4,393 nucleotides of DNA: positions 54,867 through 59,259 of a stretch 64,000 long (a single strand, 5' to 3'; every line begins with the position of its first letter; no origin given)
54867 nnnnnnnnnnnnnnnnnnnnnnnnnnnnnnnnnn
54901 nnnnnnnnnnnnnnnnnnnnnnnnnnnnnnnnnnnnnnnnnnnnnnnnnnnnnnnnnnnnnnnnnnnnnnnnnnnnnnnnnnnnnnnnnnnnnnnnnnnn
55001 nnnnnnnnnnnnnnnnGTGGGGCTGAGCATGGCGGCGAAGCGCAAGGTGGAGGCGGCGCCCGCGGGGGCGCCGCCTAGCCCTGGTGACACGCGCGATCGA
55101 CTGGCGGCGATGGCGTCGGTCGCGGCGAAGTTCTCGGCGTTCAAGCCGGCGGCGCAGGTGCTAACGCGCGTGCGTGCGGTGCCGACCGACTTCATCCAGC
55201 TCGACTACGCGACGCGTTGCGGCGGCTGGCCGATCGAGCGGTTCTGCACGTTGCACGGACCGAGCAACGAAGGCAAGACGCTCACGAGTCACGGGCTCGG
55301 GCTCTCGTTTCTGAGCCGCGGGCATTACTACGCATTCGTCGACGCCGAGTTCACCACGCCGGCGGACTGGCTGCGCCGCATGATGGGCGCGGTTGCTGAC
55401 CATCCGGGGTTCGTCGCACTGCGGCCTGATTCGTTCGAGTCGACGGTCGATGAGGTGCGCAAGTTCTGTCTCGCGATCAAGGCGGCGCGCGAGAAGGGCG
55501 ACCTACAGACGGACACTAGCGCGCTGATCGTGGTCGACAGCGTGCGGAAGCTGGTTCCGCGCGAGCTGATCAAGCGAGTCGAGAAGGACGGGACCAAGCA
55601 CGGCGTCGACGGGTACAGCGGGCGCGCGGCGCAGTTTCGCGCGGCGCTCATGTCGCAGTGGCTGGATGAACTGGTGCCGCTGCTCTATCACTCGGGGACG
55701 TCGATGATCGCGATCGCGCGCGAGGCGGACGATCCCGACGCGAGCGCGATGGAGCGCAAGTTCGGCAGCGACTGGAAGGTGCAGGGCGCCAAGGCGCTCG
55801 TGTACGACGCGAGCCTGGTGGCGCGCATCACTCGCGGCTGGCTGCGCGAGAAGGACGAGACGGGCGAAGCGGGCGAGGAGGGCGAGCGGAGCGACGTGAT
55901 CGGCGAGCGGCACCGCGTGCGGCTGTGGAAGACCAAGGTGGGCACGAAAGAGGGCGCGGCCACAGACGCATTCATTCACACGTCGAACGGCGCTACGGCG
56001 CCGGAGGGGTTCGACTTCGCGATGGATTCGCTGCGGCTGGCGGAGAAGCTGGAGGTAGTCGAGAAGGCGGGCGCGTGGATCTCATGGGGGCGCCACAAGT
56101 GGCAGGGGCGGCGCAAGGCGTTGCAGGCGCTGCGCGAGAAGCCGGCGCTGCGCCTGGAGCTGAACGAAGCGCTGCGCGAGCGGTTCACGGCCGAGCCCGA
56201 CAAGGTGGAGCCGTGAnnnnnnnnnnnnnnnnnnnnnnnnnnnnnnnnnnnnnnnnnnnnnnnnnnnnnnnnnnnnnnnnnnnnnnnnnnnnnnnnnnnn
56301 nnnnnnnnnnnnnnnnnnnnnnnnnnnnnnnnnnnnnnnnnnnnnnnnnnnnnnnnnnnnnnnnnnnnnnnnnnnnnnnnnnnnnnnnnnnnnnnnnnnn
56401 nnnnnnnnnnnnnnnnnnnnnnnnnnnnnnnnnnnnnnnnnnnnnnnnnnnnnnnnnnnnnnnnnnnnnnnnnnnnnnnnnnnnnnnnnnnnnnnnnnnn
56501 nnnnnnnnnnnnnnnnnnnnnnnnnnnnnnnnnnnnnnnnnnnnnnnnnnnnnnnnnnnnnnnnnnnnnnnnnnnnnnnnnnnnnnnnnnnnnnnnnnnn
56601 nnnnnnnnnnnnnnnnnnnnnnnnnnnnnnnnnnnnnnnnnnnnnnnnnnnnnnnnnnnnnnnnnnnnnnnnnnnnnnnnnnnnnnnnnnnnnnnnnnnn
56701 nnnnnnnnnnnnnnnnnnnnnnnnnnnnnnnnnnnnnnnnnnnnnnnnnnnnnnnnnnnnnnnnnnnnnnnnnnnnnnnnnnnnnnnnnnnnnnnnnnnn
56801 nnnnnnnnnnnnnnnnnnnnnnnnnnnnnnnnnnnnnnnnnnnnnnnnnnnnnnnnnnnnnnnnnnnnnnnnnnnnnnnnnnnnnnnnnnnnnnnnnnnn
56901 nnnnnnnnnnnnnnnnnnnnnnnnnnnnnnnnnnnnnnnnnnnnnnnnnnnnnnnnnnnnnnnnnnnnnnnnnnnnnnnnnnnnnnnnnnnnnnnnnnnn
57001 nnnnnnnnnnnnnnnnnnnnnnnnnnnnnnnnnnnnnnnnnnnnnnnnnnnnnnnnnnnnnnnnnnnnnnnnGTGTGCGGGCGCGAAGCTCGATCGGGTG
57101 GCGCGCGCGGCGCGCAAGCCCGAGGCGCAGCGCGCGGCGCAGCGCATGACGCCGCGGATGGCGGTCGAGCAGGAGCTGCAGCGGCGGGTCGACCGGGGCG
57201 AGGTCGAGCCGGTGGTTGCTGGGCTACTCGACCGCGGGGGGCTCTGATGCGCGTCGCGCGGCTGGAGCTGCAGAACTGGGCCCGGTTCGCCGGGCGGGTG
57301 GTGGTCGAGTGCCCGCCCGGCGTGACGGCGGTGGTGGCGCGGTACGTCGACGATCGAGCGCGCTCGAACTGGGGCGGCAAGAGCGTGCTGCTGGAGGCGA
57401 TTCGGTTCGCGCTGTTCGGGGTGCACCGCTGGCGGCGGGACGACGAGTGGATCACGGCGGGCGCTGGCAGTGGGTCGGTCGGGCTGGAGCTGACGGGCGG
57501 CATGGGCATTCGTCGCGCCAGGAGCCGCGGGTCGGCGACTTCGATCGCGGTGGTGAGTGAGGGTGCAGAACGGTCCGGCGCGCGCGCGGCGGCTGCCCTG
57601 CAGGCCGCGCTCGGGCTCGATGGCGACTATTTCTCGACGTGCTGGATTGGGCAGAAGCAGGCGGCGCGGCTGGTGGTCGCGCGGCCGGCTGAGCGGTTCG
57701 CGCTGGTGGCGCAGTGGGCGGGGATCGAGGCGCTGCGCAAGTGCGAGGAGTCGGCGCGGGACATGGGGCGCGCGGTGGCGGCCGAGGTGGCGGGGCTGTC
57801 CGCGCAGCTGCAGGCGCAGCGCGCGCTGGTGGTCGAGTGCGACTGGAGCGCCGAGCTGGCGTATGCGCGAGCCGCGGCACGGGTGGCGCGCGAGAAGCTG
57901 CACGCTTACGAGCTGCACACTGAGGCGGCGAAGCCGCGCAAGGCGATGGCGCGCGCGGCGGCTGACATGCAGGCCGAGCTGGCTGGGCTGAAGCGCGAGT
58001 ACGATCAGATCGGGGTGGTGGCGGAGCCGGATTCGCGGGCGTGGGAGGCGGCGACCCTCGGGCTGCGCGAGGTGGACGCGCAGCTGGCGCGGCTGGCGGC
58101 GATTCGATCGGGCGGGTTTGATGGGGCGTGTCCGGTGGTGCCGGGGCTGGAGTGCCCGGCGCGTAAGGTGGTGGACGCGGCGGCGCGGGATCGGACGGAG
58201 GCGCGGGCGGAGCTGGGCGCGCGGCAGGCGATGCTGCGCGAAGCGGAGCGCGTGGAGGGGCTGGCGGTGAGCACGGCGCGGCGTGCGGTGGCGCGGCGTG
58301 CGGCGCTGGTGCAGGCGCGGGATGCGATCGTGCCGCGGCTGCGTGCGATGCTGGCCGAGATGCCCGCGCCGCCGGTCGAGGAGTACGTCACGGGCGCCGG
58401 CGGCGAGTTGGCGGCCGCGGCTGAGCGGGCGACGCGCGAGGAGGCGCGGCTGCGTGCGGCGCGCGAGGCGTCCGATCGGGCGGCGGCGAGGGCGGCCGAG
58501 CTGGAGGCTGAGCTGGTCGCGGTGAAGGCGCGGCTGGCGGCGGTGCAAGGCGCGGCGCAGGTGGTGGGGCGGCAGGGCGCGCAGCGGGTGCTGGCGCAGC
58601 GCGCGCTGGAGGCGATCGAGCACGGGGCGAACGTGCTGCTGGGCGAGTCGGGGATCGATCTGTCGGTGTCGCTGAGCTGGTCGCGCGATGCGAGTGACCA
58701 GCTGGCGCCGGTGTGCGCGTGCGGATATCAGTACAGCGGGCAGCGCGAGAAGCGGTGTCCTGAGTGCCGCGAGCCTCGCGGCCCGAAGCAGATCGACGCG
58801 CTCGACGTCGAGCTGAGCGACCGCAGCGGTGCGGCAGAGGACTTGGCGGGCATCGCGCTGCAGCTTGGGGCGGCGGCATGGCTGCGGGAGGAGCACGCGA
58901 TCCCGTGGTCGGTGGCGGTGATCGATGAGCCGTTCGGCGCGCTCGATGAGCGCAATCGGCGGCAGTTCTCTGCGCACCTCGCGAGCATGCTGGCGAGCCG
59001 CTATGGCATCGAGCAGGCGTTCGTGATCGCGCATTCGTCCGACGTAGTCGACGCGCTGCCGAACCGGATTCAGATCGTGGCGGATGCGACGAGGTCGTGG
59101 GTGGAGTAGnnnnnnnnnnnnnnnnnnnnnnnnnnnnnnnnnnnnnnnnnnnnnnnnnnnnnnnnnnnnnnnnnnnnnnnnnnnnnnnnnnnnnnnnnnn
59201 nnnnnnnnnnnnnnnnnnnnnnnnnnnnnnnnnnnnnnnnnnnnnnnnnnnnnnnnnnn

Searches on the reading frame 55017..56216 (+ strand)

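Call 62: search_protein_families(library=pfam, proteins=[window:55017-56216:+], max_evalue=0.01)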
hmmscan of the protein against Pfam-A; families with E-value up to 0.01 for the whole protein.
window:55017-56216:+ (399 aa): 2 families
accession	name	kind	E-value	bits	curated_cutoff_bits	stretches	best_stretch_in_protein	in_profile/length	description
PF00154.27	RecA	-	4e-10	40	27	1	46-309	24-245/262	recA bacterial DNA recombination protein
PF21096.2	RecA_C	-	4.3e-07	30.4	27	1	340-390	5-56/57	RecA C-terminal domain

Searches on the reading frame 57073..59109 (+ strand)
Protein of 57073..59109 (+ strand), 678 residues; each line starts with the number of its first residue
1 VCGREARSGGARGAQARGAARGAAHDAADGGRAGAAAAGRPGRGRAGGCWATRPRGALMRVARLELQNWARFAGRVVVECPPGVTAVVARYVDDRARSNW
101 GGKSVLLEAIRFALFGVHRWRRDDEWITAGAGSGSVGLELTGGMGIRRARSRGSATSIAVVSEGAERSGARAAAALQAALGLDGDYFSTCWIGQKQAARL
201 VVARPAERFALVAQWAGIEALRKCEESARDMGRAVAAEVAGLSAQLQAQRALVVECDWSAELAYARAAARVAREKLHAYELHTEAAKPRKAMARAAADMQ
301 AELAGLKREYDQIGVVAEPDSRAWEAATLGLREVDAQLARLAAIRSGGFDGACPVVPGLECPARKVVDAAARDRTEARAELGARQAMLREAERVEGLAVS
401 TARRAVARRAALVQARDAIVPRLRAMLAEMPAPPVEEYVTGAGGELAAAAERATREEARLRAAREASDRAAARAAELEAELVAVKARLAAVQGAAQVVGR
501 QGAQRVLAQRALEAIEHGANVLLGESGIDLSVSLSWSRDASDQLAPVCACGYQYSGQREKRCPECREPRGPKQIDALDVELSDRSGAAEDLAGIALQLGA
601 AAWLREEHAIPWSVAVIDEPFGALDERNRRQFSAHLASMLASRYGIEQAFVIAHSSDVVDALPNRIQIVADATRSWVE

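Call 62: search_protein_families(library=pfam, proteins=[window:57073-59109:+], max_evalue=0.01)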
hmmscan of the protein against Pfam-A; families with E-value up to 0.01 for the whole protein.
window:57073-59109:+ (678 aa): 2 families
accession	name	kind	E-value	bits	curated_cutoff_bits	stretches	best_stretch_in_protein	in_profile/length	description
PF02463.25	SMC_N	-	0.0013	18.7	40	0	585-668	138-211/220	RecF/RecN/SMC N terminal domain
PF13558.12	SbcC_Walker_B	-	0.0052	17.4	27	0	580-634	29-86/90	SbcC/RAD50-like, Walker B motif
